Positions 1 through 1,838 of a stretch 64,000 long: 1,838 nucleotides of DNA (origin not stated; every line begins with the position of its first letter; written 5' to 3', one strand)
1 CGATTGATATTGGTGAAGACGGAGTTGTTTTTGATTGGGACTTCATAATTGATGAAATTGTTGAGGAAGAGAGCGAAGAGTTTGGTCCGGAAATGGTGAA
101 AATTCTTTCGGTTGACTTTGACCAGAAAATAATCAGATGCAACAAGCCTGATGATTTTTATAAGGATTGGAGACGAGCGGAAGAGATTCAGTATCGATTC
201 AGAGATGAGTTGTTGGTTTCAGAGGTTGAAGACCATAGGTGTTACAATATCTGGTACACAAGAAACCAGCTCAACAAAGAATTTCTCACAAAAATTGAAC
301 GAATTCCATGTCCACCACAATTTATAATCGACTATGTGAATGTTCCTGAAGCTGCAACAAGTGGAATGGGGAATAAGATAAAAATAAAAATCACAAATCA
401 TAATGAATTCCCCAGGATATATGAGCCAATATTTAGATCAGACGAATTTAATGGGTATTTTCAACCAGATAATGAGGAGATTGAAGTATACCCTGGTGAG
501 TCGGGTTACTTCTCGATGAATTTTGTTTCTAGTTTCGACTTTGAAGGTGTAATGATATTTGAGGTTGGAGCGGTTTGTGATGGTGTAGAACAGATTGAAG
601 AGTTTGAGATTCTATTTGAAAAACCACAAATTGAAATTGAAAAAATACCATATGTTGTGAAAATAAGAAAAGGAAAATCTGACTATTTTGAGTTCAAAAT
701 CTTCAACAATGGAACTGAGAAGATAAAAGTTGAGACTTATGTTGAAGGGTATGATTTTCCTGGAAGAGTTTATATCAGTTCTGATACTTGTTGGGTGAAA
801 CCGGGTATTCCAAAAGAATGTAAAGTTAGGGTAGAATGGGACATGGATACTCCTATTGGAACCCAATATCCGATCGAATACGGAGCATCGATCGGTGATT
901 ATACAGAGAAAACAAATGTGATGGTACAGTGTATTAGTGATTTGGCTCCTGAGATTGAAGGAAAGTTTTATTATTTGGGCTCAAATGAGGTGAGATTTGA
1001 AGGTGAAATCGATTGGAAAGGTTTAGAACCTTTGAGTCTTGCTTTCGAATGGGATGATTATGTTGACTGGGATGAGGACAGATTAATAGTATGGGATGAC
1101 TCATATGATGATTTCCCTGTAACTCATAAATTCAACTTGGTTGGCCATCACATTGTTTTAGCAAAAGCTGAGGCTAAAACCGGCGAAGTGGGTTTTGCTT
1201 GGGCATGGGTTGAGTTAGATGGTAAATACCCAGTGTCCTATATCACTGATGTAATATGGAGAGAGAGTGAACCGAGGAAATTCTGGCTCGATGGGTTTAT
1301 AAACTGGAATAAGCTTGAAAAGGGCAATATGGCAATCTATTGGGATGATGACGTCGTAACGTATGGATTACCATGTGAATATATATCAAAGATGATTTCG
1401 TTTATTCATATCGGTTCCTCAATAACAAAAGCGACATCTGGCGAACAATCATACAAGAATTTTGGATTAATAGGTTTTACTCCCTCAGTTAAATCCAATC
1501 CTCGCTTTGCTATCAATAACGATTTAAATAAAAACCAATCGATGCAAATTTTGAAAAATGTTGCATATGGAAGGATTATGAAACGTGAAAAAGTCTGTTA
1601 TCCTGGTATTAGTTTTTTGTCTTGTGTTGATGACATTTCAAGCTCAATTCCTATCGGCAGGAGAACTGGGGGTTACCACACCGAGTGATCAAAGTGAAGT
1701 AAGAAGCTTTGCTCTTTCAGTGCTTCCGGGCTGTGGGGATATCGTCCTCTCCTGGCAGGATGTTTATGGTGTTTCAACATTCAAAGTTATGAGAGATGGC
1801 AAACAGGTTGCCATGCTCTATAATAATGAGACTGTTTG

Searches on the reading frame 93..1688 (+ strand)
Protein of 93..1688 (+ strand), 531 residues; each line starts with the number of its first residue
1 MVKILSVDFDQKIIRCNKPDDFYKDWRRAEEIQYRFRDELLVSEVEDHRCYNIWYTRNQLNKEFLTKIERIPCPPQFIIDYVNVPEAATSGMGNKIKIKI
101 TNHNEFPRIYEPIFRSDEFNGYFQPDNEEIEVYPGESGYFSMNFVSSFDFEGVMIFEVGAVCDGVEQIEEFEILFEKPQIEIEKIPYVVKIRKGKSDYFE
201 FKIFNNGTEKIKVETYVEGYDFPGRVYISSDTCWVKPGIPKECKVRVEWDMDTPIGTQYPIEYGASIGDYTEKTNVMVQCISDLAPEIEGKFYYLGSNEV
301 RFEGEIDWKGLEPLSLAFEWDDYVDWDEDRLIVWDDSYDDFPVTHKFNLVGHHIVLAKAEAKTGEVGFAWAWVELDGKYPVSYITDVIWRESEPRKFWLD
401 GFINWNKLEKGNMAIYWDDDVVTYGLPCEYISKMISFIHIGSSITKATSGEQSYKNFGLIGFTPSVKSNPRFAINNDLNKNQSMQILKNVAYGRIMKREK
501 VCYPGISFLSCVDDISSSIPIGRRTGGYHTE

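Call 65: search_protein_families(library=padloc, alignment_id=A4, max_evalue=0.00001)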
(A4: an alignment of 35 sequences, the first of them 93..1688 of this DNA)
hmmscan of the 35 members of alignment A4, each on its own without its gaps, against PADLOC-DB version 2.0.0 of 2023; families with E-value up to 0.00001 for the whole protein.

A. member 1, window:93-1688:+ (531 aa): 0 families

B. families by the number of members that match (of 35 scanned): 4 families
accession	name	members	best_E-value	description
PDLC02759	SspA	1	4.7e-66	SspA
PDLC02657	DndA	1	1.1e-64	DndA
PDLC02374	dGTPase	1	2.9e-08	-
PDLC04140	mad8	1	6.4e-06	mads_8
